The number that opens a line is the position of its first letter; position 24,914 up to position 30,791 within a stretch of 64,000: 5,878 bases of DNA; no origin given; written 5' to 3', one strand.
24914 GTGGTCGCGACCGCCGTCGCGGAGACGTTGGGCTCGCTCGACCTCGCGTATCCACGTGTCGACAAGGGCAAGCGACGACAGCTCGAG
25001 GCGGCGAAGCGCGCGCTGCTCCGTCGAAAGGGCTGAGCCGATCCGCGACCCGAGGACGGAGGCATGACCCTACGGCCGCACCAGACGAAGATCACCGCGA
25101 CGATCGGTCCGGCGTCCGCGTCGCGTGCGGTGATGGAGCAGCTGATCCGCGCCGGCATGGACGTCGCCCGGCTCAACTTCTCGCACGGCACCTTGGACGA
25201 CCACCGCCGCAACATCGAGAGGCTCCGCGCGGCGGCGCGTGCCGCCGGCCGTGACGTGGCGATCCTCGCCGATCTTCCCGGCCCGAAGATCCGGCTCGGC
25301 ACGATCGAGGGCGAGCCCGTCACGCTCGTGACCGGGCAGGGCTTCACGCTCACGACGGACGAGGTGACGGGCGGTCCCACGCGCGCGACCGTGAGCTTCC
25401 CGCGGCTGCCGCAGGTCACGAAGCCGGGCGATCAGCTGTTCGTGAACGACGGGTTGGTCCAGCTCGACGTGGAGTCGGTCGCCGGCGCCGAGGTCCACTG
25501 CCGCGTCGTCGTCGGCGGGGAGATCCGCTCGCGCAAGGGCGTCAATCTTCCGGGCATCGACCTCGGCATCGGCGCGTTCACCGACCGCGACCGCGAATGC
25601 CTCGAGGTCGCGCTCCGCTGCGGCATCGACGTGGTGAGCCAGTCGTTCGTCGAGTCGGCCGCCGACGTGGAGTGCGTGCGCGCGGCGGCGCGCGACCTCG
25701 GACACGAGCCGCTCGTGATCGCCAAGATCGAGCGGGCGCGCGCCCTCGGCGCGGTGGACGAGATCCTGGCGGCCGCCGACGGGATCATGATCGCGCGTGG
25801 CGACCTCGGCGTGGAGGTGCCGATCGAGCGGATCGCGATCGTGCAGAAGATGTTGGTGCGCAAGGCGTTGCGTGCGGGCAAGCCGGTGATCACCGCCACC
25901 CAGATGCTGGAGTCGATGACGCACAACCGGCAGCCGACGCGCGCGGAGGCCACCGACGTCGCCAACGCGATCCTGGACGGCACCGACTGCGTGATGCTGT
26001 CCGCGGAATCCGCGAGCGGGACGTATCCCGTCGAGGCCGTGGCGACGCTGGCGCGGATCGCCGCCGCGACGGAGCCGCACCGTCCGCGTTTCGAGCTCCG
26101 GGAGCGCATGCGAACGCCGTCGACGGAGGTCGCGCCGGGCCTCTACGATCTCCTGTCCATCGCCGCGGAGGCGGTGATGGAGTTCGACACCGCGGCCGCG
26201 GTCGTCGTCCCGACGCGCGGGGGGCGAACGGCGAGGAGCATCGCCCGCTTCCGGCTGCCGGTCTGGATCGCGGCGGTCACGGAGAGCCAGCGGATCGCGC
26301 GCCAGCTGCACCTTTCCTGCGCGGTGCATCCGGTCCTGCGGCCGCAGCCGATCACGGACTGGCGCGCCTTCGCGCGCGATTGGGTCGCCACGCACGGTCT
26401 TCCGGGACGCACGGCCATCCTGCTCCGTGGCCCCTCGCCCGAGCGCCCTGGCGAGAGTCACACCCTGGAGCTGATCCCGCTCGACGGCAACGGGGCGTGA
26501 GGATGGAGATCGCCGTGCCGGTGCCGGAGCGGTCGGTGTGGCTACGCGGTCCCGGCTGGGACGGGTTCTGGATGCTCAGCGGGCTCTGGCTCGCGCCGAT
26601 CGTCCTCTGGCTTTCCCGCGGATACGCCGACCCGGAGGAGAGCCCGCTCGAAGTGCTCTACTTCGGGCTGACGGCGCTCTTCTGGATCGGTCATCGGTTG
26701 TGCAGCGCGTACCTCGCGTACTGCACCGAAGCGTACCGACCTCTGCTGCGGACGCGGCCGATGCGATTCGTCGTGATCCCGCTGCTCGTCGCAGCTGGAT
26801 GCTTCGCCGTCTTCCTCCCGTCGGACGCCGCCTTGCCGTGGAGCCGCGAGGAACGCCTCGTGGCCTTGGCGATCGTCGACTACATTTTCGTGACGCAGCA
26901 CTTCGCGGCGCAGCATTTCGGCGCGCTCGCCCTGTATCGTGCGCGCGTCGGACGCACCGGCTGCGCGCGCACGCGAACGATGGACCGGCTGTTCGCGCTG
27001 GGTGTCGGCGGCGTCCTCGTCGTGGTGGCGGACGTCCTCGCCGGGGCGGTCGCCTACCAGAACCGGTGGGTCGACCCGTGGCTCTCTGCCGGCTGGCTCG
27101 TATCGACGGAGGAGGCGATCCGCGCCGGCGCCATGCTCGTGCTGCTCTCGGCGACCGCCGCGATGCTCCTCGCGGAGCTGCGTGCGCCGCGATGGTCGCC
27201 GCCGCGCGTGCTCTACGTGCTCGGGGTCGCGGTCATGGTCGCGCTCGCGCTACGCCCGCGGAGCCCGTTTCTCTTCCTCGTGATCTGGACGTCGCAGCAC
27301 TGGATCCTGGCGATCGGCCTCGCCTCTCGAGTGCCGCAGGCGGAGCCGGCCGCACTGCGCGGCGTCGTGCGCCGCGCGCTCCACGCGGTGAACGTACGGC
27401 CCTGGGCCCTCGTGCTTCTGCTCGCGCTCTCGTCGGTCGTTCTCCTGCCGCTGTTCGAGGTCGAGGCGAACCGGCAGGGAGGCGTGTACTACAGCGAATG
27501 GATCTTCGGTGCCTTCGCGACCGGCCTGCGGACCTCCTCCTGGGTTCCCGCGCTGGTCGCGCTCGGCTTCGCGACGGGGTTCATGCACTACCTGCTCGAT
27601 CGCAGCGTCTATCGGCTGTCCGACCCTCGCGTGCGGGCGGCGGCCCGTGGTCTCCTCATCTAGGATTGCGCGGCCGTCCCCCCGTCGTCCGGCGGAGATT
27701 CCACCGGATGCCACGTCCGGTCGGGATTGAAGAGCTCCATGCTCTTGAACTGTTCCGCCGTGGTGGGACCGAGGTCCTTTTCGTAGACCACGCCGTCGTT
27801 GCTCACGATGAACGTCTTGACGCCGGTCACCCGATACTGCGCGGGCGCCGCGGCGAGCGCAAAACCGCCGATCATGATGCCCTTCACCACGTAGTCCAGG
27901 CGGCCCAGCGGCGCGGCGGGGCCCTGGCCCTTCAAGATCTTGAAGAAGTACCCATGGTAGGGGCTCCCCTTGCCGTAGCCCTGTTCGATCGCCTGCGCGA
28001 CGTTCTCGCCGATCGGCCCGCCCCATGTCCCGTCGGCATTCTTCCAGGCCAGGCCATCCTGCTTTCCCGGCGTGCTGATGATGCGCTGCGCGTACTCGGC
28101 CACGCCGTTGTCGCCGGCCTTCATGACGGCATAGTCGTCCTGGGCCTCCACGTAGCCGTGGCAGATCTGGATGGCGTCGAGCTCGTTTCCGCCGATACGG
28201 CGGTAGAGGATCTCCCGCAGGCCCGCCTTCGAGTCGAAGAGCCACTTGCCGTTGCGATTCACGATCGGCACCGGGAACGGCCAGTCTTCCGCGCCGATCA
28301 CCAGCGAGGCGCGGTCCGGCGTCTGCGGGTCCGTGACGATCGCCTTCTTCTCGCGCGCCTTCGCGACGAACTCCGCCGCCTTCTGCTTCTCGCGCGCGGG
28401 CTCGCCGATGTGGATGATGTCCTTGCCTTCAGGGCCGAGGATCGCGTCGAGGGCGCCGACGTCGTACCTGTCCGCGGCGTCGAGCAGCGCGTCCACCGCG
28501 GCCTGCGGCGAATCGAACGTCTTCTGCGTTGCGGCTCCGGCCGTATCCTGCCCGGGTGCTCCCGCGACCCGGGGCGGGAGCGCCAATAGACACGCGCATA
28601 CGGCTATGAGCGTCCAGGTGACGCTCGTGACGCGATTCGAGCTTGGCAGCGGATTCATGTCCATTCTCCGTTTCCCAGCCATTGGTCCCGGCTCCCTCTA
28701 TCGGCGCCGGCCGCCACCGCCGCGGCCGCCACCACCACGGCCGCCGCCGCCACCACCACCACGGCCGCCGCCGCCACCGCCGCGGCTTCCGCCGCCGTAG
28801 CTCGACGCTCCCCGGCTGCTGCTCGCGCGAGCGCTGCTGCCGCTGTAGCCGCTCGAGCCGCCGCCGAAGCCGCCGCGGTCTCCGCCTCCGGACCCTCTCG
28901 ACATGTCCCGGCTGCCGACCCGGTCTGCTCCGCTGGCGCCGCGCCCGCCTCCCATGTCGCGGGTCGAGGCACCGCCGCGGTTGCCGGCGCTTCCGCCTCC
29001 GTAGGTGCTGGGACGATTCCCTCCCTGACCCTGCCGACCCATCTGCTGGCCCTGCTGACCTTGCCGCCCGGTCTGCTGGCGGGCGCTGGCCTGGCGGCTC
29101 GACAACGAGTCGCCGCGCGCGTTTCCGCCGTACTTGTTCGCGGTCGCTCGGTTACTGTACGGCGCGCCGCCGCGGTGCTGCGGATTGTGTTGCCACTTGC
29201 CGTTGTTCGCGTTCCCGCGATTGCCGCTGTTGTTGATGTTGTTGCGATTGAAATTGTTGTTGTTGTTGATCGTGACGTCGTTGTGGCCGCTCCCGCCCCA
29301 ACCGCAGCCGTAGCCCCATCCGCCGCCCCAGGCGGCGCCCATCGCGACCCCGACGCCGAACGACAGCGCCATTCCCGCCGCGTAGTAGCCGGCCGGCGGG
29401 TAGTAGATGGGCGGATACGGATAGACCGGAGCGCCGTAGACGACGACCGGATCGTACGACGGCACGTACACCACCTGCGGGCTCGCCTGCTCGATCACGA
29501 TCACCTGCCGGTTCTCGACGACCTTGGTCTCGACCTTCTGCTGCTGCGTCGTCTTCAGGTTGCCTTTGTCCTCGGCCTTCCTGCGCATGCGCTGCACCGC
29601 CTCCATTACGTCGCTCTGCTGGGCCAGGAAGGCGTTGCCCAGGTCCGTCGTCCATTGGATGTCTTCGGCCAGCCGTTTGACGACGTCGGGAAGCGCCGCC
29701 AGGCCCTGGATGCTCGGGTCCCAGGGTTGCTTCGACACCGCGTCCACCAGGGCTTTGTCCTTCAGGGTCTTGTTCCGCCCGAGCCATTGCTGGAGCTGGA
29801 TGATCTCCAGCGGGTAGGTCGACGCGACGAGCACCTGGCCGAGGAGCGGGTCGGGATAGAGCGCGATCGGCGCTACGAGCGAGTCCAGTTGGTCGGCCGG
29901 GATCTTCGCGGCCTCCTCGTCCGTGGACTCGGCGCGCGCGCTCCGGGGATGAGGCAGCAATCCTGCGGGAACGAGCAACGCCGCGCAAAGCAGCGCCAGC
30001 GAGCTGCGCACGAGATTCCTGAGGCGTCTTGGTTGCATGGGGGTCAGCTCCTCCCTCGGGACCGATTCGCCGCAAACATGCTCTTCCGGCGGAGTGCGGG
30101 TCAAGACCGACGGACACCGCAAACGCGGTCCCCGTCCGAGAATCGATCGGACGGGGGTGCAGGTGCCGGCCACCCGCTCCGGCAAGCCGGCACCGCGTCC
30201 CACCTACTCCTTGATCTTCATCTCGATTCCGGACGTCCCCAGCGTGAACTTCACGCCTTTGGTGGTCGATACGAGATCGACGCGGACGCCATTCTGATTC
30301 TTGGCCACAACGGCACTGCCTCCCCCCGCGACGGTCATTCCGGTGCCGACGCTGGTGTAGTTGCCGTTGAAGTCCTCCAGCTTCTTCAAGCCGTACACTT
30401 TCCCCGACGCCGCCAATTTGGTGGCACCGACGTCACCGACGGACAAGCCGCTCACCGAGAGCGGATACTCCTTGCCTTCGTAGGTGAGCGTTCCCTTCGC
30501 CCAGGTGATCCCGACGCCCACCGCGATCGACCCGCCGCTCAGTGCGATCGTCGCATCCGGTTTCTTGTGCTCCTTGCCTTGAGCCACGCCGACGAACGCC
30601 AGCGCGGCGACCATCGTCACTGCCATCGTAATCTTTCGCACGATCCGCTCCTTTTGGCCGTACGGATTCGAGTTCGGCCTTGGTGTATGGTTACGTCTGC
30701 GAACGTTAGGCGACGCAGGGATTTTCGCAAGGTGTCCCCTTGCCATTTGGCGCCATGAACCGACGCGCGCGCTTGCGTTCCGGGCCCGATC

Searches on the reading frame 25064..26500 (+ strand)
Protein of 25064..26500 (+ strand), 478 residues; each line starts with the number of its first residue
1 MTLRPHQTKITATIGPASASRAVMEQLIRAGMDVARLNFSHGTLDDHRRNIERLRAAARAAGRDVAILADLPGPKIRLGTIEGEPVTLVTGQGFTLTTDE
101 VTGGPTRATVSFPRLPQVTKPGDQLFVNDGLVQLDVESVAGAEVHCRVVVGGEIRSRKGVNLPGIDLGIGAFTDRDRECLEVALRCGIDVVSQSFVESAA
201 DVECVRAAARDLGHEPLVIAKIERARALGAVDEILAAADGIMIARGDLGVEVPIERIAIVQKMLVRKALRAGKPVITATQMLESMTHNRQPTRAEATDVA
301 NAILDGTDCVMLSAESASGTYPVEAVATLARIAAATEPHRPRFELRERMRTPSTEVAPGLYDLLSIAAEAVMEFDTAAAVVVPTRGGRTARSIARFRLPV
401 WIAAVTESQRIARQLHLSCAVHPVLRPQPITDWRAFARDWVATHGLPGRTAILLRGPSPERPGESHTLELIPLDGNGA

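Call 66: search_protein_families(library=pfam, proteins=[window:25064-26500:+], max_evalue=0.01)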
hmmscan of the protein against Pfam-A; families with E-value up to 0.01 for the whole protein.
window:25064-26500:+ (478 aa): 3 families
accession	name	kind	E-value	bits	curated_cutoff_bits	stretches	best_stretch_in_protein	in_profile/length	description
PF00224.27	PK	-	6.6e-113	377.6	30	1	7-326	3-328/328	Pyruvate kinase, barrel domain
PF02887.21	PK_C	-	4e-13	49.9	28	1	365-463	5-106/114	Pyruvate kinase, alpha/beta domain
PF03447.22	NAD_binding_3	-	0.0075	17.4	24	0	15-66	66-114/116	Homoserine dehydrogenase, NAD binding domain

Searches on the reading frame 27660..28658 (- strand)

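Call 12: search_protein_families(library=pfam, proteins=[window:27660-28658:-])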
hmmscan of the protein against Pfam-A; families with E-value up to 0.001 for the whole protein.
window:27660-28658:- (332 aa): 1 family
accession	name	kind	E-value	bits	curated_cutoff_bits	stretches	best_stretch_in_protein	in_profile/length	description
PF11453.13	DUF2950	-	3.1e-105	351.7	20.2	1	45-319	1-274/274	Protein of unknown function (DUF2950)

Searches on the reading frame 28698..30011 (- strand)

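Call 12: search_protein_families(library=pfam, proteins=[window:28698-30011:-])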
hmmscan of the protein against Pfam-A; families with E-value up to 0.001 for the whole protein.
window:28698-30011:- (437 aa): 1 family
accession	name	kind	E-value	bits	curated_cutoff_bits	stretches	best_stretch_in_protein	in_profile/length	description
PF11737.13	DUF3300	-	2.8e-75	253.2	25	1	40-275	3-227/227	Protein of unknown function (DUF3300)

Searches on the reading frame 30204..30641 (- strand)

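Call 12: search_protein_families(library=pfam, proteins=[window:30204-30641:-])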
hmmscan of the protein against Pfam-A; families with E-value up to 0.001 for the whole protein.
window:30204-30641:- (145 aa): 1 family
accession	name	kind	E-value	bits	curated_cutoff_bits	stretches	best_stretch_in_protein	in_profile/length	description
PF06577.17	EipA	-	3.1e-05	24.3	30.8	1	23-138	32-146/160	Envelope integrity protein A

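Call 44: search_protein_families(library=ncbifam, proteins=[window:30204-30641:-], max_evalue=0.01)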
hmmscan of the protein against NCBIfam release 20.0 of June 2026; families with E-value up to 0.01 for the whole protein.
window:30204-30641:- (145 aa): 0 families
